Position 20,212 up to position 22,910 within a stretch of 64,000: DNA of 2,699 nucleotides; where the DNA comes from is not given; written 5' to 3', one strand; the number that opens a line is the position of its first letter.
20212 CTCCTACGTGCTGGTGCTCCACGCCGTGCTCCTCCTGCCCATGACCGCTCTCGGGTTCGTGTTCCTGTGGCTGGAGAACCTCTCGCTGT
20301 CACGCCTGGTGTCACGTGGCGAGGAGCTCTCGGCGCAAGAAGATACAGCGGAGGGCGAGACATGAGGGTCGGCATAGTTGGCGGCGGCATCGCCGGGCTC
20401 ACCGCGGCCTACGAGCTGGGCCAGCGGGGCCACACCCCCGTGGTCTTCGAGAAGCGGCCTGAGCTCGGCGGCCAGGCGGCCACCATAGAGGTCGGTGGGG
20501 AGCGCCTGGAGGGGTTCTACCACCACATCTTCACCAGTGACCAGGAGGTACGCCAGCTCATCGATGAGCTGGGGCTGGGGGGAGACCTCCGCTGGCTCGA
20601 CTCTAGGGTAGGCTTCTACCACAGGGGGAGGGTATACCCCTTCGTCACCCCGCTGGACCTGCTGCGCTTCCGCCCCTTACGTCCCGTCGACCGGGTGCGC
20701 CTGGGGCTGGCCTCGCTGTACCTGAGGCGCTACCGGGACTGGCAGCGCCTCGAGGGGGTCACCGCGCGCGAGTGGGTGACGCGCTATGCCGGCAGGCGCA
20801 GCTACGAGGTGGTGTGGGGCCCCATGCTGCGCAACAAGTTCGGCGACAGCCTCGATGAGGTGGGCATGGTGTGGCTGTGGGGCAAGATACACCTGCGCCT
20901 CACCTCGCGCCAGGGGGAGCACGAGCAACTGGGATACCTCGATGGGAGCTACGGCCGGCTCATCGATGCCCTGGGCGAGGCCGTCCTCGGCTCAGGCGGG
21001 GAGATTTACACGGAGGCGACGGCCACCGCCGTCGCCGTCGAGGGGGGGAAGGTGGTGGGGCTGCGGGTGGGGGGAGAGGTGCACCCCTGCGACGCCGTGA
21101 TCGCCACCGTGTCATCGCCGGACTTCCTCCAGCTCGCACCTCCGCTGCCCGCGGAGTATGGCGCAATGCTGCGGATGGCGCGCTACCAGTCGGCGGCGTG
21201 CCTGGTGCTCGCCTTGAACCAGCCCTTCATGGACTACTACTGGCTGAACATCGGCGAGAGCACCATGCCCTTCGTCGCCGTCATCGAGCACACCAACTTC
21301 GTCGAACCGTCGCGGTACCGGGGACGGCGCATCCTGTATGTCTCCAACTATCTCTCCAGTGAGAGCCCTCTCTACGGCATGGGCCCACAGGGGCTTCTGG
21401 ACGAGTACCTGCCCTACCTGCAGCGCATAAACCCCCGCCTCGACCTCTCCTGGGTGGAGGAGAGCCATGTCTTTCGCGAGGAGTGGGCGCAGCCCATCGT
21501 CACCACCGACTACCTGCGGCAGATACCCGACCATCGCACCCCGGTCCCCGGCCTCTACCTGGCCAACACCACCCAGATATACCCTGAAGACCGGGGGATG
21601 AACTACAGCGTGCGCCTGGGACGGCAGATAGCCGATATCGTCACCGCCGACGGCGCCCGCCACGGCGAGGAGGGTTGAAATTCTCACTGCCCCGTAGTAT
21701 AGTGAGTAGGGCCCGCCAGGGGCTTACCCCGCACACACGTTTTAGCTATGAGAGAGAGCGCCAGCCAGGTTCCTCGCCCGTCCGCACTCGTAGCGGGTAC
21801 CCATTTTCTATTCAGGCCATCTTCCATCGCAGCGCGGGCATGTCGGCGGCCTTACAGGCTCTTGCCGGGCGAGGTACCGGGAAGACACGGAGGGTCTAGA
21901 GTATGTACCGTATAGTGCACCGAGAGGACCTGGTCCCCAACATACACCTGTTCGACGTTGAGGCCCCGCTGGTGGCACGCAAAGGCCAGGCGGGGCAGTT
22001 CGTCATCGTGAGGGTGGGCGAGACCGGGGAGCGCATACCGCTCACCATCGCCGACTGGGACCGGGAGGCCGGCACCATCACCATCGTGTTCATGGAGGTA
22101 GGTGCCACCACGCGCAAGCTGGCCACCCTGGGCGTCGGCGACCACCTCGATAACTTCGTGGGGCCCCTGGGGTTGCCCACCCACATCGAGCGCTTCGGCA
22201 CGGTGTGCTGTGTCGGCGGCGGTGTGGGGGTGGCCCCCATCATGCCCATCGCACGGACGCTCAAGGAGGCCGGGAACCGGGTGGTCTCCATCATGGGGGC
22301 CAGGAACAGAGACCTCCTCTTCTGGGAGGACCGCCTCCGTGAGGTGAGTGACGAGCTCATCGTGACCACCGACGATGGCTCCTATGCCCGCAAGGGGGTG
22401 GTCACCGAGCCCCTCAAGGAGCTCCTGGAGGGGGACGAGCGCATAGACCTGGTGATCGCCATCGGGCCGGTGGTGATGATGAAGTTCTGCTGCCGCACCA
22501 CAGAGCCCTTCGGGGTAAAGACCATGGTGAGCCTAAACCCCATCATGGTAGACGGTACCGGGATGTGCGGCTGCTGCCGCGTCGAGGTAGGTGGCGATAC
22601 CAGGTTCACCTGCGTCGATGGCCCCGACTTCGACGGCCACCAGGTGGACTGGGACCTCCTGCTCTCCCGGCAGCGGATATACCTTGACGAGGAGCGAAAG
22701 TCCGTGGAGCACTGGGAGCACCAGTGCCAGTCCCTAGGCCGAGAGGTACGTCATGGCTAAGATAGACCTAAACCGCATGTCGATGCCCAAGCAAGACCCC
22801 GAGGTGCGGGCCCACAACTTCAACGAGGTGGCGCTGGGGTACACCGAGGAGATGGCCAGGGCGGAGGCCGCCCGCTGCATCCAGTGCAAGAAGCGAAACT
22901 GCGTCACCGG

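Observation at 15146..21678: Conserved-looking membrane cluster: TIGR03662 (YYY) + TIGR03663 GT-C-like + flippase-like + FAD oxidoreductase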

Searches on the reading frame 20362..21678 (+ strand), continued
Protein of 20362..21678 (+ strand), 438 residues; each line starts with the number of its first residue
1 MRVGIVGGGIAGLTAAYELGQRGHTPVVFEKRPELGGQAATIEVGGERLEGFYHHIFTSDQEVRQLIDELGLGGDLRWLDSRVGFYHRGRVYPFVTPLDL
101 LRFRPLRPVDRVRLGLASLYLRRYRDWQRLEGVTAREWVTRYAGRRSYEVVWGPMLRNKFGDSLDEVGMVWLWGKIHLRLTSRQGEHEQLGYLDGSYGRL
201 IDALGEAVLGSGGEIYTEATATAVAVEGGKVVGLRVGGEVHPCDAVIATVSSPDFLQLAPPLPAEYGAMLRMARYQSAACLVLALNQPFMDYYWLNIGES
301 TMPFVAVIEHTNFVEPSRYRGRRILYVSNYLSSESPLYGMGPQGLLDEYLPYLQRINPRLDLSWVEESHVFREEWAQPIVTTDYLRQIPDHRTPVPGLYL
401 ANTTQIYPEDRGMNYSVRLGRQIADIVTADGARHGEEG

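Call 88: list_cluster_members(proteins=[P0451, P0479, P0495, P0410, P0458, P0509, P0488, P0464, P0490, P0428])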
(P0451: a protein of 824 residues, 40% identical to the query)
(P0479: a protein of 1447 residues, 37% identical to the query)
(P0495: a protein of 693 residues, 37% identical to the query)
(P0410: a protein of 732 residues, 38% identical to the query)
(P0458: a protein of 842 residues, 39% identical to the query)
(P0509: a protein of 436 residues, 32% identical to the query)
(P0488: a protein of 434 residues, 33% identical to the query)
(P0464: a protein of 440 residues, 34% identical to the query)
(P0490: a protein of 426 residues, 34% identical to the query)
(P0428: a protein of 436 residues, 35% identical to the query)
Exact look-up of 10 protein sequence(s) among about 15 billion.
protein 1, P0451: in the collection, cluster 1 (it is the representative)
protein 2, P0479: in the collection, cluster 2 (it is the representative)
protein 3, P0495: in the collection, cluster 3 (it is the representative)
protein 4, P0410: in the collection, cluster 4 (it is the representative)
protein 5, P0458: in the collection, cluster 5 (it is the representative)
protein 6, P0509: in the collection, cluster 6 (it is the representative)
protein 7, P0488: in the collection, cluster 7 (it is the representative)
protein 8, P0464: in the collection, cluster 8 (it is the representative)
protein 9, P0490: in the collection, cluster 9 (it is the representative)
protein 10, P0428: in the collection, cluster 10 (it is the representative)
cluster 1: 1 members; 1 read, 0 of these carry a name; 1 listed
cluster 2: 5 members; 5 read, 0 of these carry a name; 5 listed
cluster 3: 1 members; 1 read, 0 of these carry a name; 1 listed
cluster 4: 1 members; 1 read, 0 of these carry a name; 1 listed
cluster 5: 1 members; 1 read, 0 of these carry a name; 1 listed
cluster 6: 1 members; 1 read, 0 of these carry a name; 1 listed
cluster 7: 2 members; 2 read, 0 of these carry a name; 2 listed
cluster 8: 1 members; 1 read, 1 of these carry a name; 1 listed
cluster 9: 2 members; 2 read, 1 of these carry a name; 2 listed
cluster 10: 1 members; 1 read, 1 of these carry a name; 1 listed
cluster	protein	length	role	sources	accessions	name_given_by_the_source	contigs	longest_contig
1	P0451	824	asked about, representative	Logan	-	-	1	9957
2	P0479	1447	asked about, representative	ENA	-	-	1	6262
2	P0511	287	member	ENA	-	-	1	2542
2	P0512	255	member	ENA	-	-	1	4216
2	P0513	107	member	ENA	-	-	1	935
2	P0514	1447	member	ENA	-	-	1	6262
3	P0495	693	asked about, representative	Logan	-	-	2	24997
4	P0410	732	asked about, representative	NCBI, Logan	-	-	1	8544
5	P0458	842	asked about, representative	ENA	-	-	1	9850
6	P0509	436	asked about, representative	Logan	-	-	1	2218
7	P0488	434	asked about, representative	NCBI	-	-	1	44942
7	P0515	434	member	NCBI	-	-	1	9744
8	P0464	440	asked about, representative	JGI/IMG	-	protoporphyrinogen oxidase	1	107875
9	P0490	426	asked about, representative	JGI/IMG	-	protoporphyrinogen oxidase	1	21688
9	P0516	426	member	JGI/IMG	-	-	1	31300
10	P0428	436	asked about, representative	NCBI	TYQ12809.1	UNVERIFIED_CONTAM: protoporphyrinogen oxidase [Acetivibrio alkalicellulosi]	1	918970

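Call 89: find_encoding_contigs(protein=P0495, flank=10000, max_places=2)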
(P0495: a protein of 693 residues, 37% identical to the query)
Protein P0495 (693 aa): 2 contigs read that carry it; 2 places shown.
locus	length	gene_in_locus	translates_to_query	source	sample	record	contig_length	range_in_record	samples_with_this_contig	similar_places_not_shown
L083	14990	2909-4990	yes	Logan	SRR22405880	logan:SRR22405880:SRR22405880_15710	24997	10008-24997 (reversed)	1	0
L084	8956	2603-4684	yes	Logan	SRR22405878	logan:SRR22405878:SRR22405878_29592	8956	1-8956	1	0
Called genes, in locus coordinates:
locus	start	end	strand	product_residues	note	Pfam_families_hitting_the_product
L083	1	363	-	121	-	?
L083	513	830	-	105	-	PF00581:Rhodanese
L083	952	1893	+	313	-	PF00487:FA_desaturase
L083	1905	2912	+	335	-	PF13489:Methyltransf_23, PF07021:MetW, PF08241:Methyltransf_11, PF08242:Methyltransf_12, PF13649:Methyltransf_25, PF13847:Methyltransf_31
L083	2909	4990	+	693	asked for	PF00535:Glycos_transf_2, PF10111:Glyco_tranf_2_2 (weak), PF13641:Glyco_tranf_2_3 (weak), PF07992:Pyr_redox_2 (weak), PF01266:DAO, PF12831:FAD_oxidored, PF13450:NAD_binding_8, PF01593:Amino_oxidase, +4 more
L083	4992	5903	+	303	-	PF13489:Methyltransf_23, PF08241:Methyltransf_11, PF08242:Methyltransf_12, PF13649:Methyltransf_25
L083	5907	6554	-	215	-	PF01243:PNPOx_N, PF10590:PNP_phzG_C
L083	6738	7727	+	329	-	PF00535:Glycos_transf_2, PF13506:Glyco_transf_21 (faint), PF13641:Glyco_tranf_2_3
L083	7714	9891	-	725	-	PF02562:PhoH (faint), PF00580:UvrD-helicase (faint), PF13245:AAA_19, PF13361:UvrD_C (faint)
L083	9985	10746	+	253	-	PF01842:ACT (weak)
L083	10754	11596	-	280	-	PF13640:2OG-FeII_Oxy_3, PF13661:2OG-FeII_Oxy_4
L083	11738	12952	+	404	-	PF01757:Acyl_transf_3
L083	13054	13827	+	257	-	-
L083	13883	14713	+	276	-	PF05050:Methyltransf_21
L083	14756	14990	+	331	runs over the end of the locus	PF01208:URO-D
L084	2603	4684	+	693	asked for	PF00535:Glycos_transf_2, PF10111:Glyco_tranf_2_2 (weak), PF13641:Glyco_tranf_2_3 (weak), PF07992:Pyr_redox_2 (weak), PF01266:DAO, PF12831:FAD_oxidored, PF13450:NAD_binding_8, PF01593:Amino_oxidase, +4 more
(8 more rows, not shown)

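Call 90: find_encoding_contigs(protein=P0428, flank=10000, max_places=2)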
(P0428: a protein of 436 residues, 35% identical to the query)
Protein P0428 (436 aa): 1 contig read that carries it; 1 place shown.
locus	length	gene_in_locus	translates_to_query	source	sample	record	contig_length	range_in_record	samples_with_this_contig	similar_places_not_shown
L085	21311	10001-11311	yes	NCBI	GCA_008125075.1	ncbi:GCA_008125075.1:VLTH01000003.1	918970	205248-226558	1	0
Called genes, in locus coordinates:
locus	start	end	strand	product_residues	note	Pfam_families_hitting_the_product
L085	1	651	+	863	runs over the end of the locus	PF02861:Clp_N, PF23569:NBD_SMAX1 (weak), PF00004:AAA, PF17871:AAA_lid_9, PF00004:AAA, PF07724:AAA_2, PF07728:AAA_5, PF10431:ClpB_D2-small, +7 more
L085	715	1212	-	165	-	PF13302:Acetyltransf_3 (weak), PF00583:Acetyltransf_1, PF13673:Acetyltransf_10, PF13508:Acetyltransf_7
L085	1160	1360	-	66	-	-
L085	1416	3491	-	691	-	PF00532:Peripla_BP_1 (faint), PF13377:Peripla_BP_3, PF13407:Peripla_BP_4, PF02518:HATPase_c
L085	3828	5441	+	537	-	-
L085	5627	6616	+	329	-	PF00535:Glycos_transf_2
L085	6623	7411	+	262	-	PF00483:NTP_transferase, PF12804:NTP_transf_3 (faint)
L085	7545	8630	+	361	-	PF01073:3Beta_HSD (weak), PF01370:Epimerase, PF02719:Polysacc_synt_2, PF16363:GDP_Man_Dehyd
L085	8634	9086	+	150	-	PF00908:dTDP_sugar_isom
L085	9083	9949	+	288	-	PF01370:Epimerase, PF02719:Polysacc_synt_2, PF04321:RmlD_sub_bind, PF16363:GDP_Man_Dehyd, PF01073:3Beta_HSD, PF07993:NAD_binding_4 (weak)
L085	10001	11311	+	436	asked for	PF01266:DAO, PF01593:Amino_oxidase, PF13450:NAD_binding_8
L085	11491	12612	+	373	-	PF09860:DUF2087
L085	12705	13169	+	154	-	PF00583:Acetyltransf_1, PF13673:Acetyltransf_10, PF13508:Acetyltransf_7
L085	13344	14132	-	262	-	PF00376:MerR (weak), PF13411:MerR_1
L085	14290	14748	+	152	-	PF06445:GyrI-like, PF14526:Cass2 (weak)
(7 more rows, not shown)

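Call 91: find_encoding_contigs(protein=P0451, flank=10000, max_places=1)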
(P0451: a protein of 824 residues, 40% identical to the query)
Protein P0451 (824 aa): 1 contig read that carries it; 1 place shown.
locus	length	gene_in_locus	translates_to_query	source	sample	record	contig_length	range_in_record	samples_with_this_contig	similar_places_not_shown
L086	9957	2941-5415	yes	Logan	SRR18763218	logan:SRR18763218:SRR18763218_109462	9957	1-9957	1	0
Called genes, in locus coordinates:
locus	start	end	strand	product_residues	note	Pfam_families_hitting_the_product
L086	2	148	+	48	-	?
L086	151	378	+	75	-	-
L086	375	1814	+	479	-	-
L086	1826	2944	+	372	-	PF00535:Glycos_transf_2, PF13641:Glyco_tranf_2_3 (weak)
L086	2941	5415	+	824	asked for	PF03706:LPG_synthase_TM, PF07992:Pyr_redox_2 (weak), PF00890:FAD_binding_2 (weak), PF01266:DAO, PF01593:Amino_oxidase, PF01946:Thi4 (weak), PF12831:FAD_oxidored, PF13450:NAD_binding_8, +3 more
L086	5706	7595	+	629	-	PF07514:TraI_2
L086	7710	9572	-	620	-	PF09820:AAA-ATPase_like, PF08011:PDDEXK_9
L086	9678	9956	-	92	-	?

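Call 92: find_encoding_contigs(protein=P0488, flank=10000, max_places=1)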
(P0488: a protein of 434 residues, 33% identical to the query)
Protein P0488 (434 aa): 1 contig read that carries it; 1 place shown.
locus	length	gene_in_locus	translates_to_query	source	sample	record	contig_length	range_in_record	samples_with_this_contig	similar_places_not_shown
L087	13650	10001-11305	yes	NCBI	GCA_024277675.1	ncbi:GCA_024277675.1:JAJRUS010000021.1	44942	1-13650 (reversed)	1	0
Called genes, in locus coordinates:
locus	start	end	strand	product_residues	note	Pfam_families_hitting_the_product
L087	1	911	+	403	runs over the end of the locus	PF01075:Glyco_transf_9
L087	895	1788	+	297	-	PF02353:CMAS (weak), PF13489:Methyltransf_23, PF07021:MetW (weak), PF13649:Methyltransf_25, PF13847:Methyltransf_31, PF08241:Methyltransf_11, PF08242:Methyltransf_12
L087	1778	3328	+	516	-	-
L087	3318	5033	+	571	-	PF13231:PMT_2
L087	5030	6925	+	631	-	-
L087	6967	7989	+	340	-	PF04015:DUF362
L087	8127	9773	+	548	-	-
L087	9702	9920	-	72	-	-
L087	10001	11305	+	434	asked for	PF00890:FAD_binding_2 (weak), PF01266:DAO, PF01593:Amino_oxidase, PF03486:HI0933_like (faint), PF12831:FAD_oxidored, PF13450:NAD_binding_8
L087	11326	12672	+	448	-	PF01593:Amino_oxidase, PF13450:NAD_binding_8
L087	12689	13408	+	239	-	PF00535:Glycos_transf_2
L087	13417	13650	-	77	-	?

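Call 93: find_encoding_contigs(protein=P0464, flank=10000, max_places=1)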
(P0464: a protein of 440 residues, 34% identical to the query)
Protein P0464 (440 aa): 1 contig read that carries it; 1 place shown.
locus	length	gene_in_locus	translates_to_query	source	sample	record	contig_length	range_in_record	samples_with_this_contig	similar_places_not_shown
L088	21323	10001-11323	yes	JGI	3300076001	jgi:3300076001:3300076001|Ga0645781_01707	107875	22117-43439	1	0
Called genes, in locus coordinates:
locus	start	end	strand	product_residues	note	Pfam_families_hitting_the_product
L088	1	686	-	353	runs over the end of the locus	PF03891:DUF333, PF00395:SLH (weak)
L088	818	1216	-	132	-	PF01230:HIT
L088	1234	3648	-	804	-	PF00004:AAA, PF17862:AAA_lid_3, PF01434:Peptidase_M41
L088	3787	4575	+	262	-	PF00590:TP_methylase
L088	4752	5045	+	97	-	PF01527:HTH_Tnp_1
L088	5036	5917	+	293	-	PF00665:rve, PF13683:rve_3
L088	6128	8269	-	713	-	PF13380:CoA_binding_2, PF13607:Succ_CoA_lig, PF19045:Ligase_CoA_2, PF13549:ATP-grasp_5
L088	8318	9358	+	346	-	PF00535:Glycos_transf_2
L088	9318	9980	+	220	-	-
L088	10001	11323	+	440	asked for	PF00070:Pyr_redox (faint), PF01266:DAO, PF01593:Amino_oxidase, PF03486:HI0933_like (faint), PF07992:Pyr_redox_2 (faint), PF13450:NAD_binding_8, PF03275:GLF (faint)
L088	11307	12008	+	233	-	PF05148:Methyltransf_8 (weak), PF13489:Methyltransf_23, PF13847:Methyltransf_31 (faint), PF08241:Methyltransf_11, PF08242:Methyltransf_12 (weak), PF13649:Methyltransf_25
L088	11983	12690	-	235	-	PF00535:Glycos_transf_2, PF10111:Glyco_tranf_2_2 (faint)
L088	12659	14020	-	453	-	-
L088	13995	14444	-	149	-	-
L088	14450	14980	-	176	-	-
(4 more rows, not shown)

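Call 96: find_encoding_contigs(protein=P0398, flank=8000, max_places=1)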
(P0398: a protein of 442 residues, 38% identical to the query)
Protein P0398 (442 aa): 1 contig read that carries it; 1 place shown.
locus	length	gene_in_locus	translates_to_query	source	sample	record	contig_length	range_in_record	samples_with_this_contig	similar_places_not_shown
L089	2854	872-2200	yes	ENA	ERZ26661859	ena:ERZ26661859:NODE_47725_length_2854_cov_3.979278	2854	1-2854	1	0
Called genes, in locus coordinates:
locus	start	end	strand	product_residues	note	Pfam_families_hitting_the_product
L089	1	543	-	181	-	?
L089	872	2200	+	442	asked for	PF00070:Pyr_redox (faint), PF00890:FAD_binding_2 (faint), PF01266:DAO, PF01593:Amino_oxidase, PF03486:HI0933_like (faint), PF13450:NAD_binding_8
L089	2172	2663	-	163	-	-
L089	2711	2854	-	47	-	?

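Call 97: find_encoding_contigs(protein=P0438, flank=8000, max_places=1)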
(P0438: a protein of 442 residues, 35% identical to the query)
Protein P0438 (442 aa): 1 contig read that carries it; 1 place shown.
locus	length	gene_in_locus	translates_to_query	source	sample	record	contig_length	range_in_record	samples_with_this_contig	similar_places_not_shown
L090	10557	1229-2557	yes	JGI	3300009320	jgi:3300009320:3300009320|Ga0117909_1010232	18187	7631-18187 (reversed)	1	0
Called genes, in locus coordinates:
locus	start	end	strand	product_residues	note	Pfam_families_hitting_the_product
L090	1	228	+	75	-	?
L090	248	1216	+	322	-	PF00535:Glycos_transf_2, PF10111:Glyco_tranf_2_2 (weak)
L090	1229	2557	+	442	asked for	PF01266:DAO (weak), PF01593:Amino_oxidase, PF13450:NAD_binding_8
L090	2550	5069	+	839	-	PF09586:YfhO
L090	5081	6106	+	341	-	PF00535:Glycos_transf_2, PF10111:Glyco_tranf_2_2, PF13641:Glyco_tranf_2_3, PF13506:Glyco_transf_21, PF13632:Glyco_trans_2_3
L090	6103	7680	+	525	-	PF02310:B12-binding, PF04055:Radical_SAM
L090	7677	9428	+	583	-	-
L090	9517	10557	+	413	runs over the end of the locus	PF01943:Polysacc_synt, PF13440:Polysacc_synt_3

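Call 98: find_encoding_contigs(protein=P0467, flank=8000, max_places=1)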
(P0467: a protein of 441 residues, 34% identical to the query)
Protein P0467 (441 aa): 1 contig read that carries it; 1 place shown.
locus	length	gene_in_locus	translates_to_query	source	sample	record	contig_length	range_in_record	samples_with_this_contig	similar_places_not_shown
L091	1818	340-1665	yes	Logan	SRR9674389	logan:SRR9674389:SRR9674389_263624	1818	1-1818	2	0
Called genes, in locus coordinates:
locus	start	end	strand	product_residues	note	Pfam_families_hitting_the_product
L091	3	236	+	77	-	?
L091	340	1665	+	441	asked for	PF00070:Pyr_redox (weak), PF00890:FAD_binding_2 (weak), PF01266:DAO, PF01593:Amino_oxidase, PF07992:Pyr_redox_2 (faint), PF13450:NAD_binding_8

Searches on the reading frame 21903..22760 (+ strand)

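Call 14: search_protein_families(library=pfam, proteins=[window:21903-22760:+], max_evalue=0.001)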
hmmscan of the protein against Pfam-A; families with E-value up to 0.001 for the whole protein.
window:21903-22760:+ (285 aa): 2 families
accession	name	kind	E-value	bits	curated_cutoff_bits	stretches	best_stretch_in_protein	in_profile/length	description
PF10418.14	DHODB_Fe-S_bind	-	1.4e-11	44.3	23.9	1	212-249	1-41/41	Iron-sulfur cluster binding domain of dihydroorotate dehydrogenase B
PF00175.26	NAD_binding_1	-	5.3e-06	27.5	22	1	104-197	2-108/109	Oxidoreductase NAD-binding domain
